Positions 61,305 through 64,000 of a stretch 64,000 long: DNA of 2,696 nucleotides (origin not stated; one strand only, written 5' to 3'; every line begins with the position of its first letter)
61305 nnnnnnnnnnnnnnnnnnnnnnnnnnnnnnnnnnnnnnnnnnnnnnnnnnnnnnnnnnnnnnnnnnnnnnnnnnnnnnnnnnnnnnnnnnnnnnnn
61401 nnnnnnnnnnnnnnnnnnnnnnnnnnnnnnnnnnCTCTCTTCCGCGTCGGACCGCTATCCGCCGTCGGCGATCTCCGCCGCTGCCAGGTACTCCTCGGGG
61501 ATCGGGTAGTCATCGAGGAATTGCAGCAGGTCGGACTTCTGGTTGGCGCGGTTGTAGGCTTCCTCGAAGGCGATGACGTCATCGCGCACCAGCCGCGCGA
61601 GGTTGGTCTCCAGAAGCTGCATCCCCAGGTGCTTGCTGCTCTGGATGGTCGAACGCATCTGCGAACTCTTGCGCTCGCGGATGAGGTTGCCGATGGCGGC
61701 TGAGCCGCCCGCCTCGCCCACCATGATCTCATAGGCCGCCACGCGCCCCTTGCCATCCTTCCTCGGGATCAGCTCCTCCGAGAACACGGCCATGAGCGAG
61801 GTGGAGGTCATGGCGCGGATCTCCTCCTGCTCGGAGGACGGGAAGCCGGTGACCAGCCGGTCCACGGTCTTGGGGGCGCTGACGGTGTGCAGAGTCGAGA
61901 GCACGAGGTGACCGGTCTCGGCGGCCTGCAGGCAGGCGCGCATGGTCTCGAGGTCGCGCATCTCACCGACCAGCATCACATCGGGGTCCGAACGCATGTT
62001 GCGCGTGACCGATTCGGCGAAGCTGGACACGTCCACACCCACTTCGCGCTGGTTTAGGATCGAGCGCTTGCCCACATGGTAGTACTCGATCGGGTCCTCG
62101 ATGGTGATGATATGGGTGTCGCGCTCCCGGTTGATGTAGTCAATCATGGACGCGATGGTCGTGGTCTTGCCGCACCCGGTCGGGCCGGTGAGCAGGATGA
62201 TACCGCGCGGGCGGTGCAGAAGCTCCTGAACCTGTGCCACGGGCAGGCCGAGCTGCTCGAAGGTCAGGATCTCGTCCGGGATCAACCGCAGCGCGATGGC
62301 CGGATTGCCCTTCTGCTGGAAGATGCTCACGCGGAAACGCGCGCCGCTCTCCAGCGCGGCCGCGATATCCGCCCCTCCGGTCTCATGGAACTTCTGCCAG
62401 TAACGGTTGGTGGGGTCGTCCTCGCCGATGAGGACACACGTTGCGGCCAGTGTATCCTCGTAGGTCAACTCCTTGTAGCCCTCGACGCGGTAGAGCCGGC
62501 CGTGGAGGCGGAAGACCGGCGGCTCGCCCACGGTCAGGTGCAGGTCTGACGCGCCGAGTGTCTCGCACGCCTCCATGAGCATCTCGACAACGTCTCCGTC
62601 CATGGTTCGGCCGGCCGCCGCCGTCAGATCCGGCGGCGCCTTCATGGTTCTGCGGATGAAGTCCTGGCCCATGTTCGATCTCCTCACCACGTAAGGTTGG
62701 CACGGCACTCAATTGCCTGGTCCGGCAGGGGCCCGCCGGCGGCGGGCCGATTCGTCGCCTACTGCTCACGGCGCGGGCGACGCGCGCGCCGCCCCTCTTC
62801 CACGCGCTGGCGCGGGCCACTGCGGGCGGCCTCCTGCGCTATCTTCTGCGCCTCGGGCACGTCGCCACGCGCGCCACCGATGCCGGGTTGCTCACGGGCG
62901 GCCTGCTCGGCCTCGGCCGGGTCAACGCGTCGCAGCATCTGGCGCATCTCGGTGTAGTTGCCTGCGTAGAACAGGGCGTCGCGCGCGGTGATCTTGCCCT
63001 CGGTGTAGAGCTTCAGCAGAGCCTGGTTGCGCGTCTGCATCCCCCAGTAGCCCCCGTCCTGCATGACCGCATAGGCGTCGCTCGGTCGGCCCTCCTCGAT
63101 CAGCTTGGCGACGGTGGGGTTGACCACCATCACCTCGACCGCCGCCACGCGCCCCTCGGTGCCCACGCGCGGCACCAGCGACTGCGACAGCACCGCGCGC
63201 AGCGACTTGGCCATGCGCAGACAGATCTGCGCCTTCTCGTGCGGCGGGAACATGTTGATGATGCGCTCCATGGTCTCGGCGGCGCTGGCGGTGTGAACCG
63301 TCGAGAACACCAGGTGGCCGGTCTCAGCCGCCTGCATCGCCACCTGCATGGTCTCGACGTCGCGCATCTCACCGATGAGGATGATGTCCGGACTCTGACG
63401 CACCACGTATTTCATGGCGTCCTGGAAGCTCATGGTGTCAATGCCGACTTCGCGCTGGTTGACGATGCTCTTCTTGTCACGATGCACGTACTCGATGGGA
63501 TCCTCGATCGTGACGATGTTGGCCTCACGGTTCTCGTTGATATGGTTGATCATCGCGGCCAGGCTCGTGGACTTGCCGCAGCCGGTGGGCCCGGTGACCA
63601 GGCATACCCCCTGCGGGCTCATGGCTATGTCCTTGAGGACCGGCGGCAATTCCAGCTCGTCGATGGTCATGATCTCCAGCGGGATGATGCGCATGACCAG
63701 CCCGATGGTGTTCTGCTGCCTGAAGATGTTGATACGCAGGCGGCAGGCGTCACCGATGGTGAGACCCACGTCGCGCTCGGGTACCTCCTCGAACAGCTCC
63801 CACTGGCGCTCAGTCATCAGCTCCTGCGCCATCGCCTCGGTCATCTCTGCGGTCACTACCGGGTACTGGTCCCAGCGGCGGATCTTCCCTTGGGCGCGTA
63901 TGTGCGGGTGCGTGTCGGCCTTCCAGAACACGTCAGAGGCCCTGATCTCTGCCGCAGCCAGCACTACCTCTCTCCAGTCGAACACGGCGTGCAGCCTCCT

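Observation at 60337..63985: pilU-pilT operon ends in a polytopic 8-cysteine membrane protein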

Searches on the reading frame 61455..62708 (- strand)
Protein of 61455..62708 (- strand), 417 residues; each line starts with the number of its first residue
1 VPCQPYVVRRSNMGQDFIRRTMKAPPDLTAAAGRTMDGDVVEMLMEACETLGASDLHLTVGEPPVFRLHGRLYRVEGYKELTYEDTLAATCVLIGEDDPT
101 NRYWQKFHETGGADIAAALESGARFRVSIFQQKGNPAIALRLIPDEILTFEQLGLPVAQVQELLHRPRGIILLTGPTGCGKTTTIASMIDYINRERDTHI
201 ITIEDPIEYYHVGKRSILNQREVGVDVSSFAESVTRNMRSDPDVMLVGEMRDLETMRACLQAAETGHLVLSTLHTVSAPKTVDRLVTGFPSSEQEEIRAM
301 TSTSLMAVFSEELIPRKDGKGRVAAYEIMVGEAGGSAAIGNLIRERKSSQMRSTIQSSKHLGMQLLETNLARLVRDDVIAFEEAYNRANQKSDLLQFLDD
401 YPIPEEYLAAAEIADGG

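Call 3: search_protein_families(library=pfam, proteins=[window:61455-62708:-], max_evalue=1)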
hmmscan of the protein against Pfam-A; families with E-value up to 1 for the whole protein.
window:61455-62708:- (417 aa): 31 families (the best 25 are shown)
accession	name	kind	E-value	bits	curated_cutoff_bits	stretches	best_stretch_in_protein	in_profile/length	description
PF00437.27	T2SSE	-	1.1e-44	153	24.9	1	115-323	83-287/370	Type II/IV secretion system protein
PF13401.12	AAA_22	-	3e-05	24.8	27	1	167-204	4-40/130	AAA domain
PF13191.12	AAA_16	-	0.00012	23.1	32.6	1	158-260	10-124/167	AAA ATPase domain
PF03215.21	Rad17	-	0.00022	21.7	23.8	1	161-187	38-64/186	Rad17 P-loop domain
PF24883.2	NPHP3_N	-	0.00065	20.4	24.8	1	159-198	11-52/164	Nephrocystin 3, N-terminal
PF00004.35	AAA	-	0.00085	20.2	21.2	1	171-275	1-90/131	ATPase family associated with various cellular activities (AAA)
PF00448.28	SRP54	-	0.00089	19.4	22.7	1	170-202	3-35/196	SRP54-type protein, GTPase domain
PF04851.21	ResIII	-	0.0011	19.3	22.5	1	162-208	17-64/164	Type III restriction enzyme, res subunit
PF13245.12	AAA_19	-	0.002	18.8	25.1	1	167-198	10-41/134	AAA domain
PF13173.12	AAA_14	-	0.002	18.6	27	1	169-209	3-43/129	AAA domain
PF13086.12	AAA_11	-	0.003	17.8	27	1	162-193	12-42/257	AAA domain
PF20720.3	nSTAND3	-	0.0032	17.6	27.2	1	168-209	17-57/155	Novel STAND NTPase 3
PF13604.12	AAA_30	-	0.0034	17.6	27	1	159-197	9-46/191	AAA domain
PF10412.15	TrwB_AAD_bind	-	0.004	16.5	20.5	1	170-201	17-48/387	Type IV secretion-system coupling protein DNA-binding domain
PF01637.24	ATPase_2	-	0.0051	17.1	33.2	1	159-201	10-52/225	ATPase domain predominantly from Archaea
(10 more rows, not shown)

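Call 4: search_protein_families(library=ncbifam, proteins=[window:61455-62708:-], max_evalue=1)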
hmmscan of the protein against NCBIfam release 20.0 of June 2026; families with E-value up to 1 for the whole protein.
window:61455-62708:- (417 aa): 52 families (the best 25 are shown)
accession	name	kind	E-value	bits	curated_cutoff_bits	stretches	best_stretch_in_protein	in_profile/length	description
TIGR01420.1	pilT_fam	subfamily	7.1e-119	397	319.1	1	43-392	4-342/343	PilT/PilU family type 4a pilus ATPase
TIGR02525.1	plasmid_TraJ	equivalog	1e-43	149.8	368.3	1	34-329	5-312/372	plasmid transfer ATPase TraJ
TIGR02538.1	type_IV_pilB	equivalog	1.5e-40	139.4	675.65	1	41-286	186-430/564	type IV-A pilus assembly ATPase PilB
TIGR02533.1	type_II_gspE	equivalog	2.8e-39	135.1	630.25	1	126-286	196-357/486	type II secretion system ATPase GspE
NF041000.1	ATPase_ComGA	equivalog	7.7e-36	123.5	300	1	119-287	77-244/267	competence type IV pilus ATPase ComGA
NF053534.1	T4PilAsmATPsTfpB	equivalog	8.5e-36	123.5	850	1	149-286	314-450/584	type IV pilus assembly ATPase TfpB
NF007755.0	PRK10436.1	equivalog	1e-35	123.3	617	1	121-286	167-333/465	type II secretion system protein GspE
TIGR02524.1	dot_icm_DotB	equivalog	2e-33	116.1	463.3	1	41-330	6-300/358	Dot/Icm type IV secretion system ATPase DotB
NF058587.1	archaellum_moto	equivalog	1.4e-15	57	550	1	171-286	278-394/527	archaellum flagellar ATPase motor FlaI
TIGR02782.1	TrbB_P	equivalog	5.3e-13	48.9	304.55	1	168-304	136-271/303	P-type conjugative transfer ATPase TrbB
TIGR02788.1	VirB11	equivalog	2.7e-11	43.1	249.95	1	170-290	146-267/308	P-type DNA transfer ATPase VirB11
NF010469.0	PRK13894.1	subfamily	7.2e-10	38.7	508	1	160-287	142-266/320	conjugal transfer ATPase TrbB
TIGR03819.1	heli_sec_ATPase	hypoth_equivalog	2.2e-09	37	373.15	1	157-280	167-292/340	TadA family conjugal transfer-associated ATPase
NF010407.0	PRK13833.1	subfamily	2.4e-09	37.1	499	1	168-303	144-277/323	conjugal transfer protein TrbB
NF010425.0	PRK13851.1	equivalog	4.2e-09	35.7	461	1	168-295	162-290/344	type IV secretion system protein VirB11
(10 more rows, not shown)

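Call 34: search_solved_structures(query=window:61455-62603:-, max_evalue=1e-30)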
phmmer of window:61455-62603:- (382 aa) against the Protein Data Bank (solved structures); distinct sequences matched with E-value up to 1e-30: 11.
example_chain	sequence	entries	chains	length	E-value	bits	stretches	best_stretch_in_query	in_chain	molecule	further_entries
2gsz_A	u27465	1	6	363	4.8e-90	305.6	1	5-357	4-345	twitching motility protein PilT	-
2ewv_A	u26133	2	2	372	5.1e-90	305.5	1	5-356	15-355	twitching motility protein PilT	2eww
5zfq_A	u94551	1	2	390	7.8e-84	285.1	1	11-364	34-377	Twitching motility pilus retraction protein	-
3jvu_A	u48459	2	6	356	9.6e-83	281.6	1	4-354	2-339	Twitching mobility protein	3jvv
6ojx_A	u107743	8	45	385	7e-80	272.1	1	11-364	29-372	Twitching motility pilus retraction ATPase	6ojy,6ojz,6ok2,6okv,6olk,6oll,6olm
5fl3_A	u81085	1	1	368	8.6e-75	255.4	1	5-356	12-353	PILI RETRACTION PROTEIN PILT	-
2eyu_A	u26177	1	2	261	2.1e-68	234.4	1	109-356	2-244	twitching motility protein PilT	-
10my_A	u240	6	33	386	3.6e-64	220.5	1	9-363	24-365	PilT/PilU family type 4a pilus ATPase | Twitching motility protein PilT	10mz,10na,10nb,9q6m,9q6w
9n32_A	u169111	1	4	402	3.8e-58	200.7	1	8-360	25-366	PilU protein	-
3jc8_Ba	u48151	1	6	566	2.1e-31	112.7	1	18-252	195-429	Type IV-A pilus assembly ATPase PilB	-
5zfr_A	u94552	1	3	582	9.9e-31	110.5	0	17-252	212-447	Type IV pilus biogenesis ATPase PilB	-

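Call 75: search_protein_families(library=padloc, proteins=[window:61455-62672:-], max_evalue=0.01)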
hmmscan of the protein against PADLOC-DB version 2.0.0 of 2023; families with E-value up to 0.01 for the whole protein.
window:61455-62672:- (405 aa): 3 families
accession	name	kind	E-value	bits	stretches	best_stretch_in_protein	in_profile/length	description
PDLC04140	mad8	-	1.7e-07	29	1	155-238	26-97/314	mads_8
PDLC04135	mad3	-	0.0029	15.2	1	156-237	22-108/374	mads_3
PDLC04476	PDC-M16A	-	0.0073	12.7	1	146-185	14-54/691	-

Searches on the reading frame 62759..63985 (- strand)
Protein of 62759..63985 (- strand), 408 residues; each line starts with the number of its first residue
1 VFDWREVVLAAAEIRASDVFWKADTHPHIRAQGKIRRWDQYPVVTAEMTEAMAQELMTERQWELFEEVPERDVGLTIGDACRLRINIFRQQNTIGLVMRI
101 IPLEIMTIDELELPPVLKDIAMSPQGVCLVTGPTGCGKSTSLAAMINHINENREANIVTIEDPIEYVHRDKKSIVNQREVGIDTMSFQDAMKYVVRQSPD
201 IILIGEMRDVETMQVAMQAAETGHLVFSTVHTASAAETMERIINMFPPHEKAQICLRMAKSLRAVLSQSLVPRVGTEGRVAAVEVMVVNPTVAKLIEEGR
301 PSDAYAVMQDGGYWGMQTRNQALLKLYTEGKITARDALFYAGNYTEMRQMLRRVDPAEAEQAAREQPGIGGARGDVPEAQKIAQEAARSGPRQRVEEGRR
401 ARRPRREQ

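Call 3: search_protein_families(library=pfam, proteins=[window:62759-63985:-], max_evalue=1)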
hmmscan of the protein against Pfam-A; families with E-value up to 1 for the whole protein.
window:62759-63985:- (408 aa): 34 families (the best 25 are shown)
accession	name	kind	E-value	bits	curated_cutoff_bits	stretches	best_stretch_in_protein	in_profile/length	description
PF00437.27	T2SSE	-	3.4e-48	164.6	24.9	1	72-284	82-291/370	Type II/IV secretion system protein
PF13604.12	AAA_30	-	5.3e-05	23.5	27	1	117-216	10-106/191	AAA domain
PF13555.12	AAA_29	-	0.00015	21.8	27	1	119-146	16-43/61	P-loop containing region of AAA domain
PF13401.12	AAA_22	-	0.00022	22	27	1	124-161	4-40/130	AAA domain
PF13173.12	AAA_14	-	0.00035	21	27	1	127-220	4-84/129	AAA domain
PF13245.12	AAA_19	-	0.0004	21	25.1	1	123-156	9-42/134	AAA domain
PF25199.1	nSTAND_NTPase5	-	0.00099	19.4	34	1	123-170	39-86/145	Novel STAND NTPase 5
PF13191.12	AAA_16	-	0.0012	19.8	32.6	1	124-153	24-52/167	AAA ATPase domain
PF00005.33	ABC_tran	-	0.0016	19.4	25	1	123-221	9-93/137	ABC transporter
PF00004.35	AAA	-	0.0016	19.3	21.2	1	129-210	2-69/131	ATPase family associated with various cellular activities (AAA)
PF01637.24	ATPase_2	-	0.0027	18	33.2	1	110-154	5-49/225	ATPase domain predominantly from Archaea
PF01935.23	DUF87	-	0.0028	18.2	23.2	1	128-193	26-100/220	Helicase HerA, central domain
PF20720.3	nSTAND3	-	0.0042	17.2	27.2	1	125-170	17-64/155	Novel STAND NTPase 3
PF03215.21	Rad17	-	0.0059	17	23.8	1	124-176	44-97/186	Rad17 P-loop domain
PF13086.12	AAA_11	-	0.0069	16.6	27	1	121-161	13-45/257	AAA domain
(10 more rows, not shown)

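Call 4: search_protein_families(library=ncbifam, proteins=[window:62759-63985:-], max_evalue=1)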
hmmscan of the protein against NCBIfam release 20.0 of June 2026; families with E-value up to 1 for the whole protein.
window:62759-63985:- (408 aa): 47 families (the best 25 are shown)
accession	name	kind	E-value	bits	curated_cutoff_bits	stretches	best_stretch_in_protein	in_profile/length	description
TIGR01420.1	pilT_fam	subfamily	4.5e-130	433.9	319.1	1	6-343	4-340/343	PilT/PilU family type 4a pilus ATPase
TIGR02525.1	plasmid_TraJ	equivalog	7.2e-48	163.4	368.3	1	72-336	91-362/372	plasmid transfer ATPase TraJ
TIGR02533.1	type_II_gspE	equivalog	1.1e-43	149.6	630.25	1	116-274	234-382/486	type II secretion system ATPase GspE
TIGR02538.1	type_IV_pilB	equivalog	5.8e-42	144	675.65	1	118-270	309-451/564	type IV-A pilus assembly ATPase PilB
TIGR02524.1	dot_icm_DotB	equivalog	2.8e-39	135.3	463.3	1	91-306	100-319/358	Dot/Icm type IV secretion system ATPase DotB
NF007755.0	PRK10436.1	equivalog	2.8e-38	131.8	617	1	11-292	96-376/465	type II secretion system protein GspE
NF041000.1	ATPase_ComGA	equivalog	3.2e-38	131.3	300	1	80-271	79-265/267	competence type IV pilus ATPase ComGA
NF053534.1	T4PilAsmATPsTfpB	equivalog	9.2e-35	120.1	850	1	118-245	329-452/584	type IV pilus assembly ATPase TfpB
NF058587.1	archaellum_moto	equivalog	9.1e-18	64.3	550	1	128-242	278-393/527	archaellum flagellar ATPase motor FlaI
TIGR02788.1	VirB11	equivalog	2e-15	56.6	249.95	1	121-252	140-272/308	P-type DNA transfer ATPase VirB11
TIGR02782.1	TrbB_P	equivalog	1.8e-14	53.8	304.55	1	117-251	129-261/303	P-type conjugative transfer ATPase TrbB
TIGR03819.1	heli_sec_ATPase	hypoth_equivalog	1.8e-12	47.2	373.15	1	48-242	95-297/340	TadA family conjugal transfer-associated ATPase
NF010469.0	PRK13894.1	subfamily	1.3e-10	41.2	508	1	105-251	133-273/320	conjugal transfer ATPase TrbB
NF053672.1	bindosome_BasE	exception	1.8e-10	40.2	1000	1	127-253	272-399/512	bindosome assembly system ATPase subunit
NF010425.0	PRK13851.1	equivalog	1.1e-09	37.7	461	1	125-245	162-283/344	type IV secretion system protein VirB11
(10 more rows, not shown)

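Call 33: search_solved_structures(query=window:62759-63985:-, max_evalue=1e-30)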
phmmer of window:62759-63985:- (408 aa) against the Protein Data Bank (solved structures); distinct sequences matched with E-value up to 1e-30: 10.
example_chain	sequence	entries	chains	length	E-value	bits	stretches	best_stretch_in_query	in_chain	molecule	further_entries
5fl3_A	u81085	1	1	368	2.1e-91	309.9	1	6-353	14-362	PILI RETRACTION PROTEIN PILT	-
5zfq_A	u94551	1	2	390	2.2e-90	306.6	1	16-354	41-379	Twitching motility pilus retraction protein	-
6ojx_A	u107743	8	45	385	4.3e-89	302.3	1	16-352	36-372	Twitching motility pilus retraction ATPase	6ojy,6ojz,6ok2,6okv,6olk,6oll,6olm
2gsz_A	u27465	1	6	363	4.6e-87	295.6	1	6-352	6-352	twitching motility protein PilT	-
2ewv_A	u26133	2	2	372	5.5e-87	295.4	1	6-352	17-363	twitching motility protein PilT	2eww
3jvu_A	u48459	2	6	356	5.6e-87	295.4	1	5-337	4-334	Twitching mobility protein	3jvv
9n32_A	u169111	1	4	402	5.9e-79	268.9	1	11-364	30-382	PilU protein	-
2eyu_A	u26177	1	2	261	2.4e-70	240.6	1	102-352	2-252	twitching motility protein PilT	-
10my_A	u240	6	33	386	9.5e-69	235.3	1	15-352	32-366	PilT/PilU family type 4a pilus ATPase | Twitching motility protein PilT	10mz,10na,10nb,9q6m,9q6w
6geb_A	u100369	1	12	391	5.5e-35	124.2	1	90-305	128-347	DotB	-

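Call 75: search_protein_families(library=padloc, proteins=[window:62759-63985:-], max_evalue=0.01)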
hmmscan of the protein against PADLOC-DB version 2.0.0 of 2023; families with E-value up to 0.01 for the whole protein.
window:62759-63985:- (408 aa): 9 families
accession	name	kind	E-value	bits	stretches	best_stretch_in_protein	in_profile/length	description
PDLC04140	mad8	-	8.2e-08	30.1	1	111-214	15-105/314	mads_8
PDLC04135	mad3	-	3.9e-05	21.4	1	117-171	13-72/374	mads_3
PDLC04105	HerA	-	0.00018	18.2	1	128-176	169-216/576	-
PDLC00279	PtuA1|PtuA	-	0.00076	16.7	1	127-205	28-102/416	AAA ATPase domain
PDLC00281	PtuA1|PtuA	-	0.0018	15.5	1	127-158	39-70/448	AAA ATPase domain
PDLC04101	HerA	-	0.0029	14.4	0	129-172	172-215/400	-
PDLC04103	HerA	-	0.0038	13.6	1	128-179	175-225/579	-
PDLC00268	PtuA1|PtuA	-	0.0075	13.7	0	128-253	28-137/411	AAA ATPase domain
PDLC04787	PDC-S01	-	0.0095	12.8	0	124-160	26-64/412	-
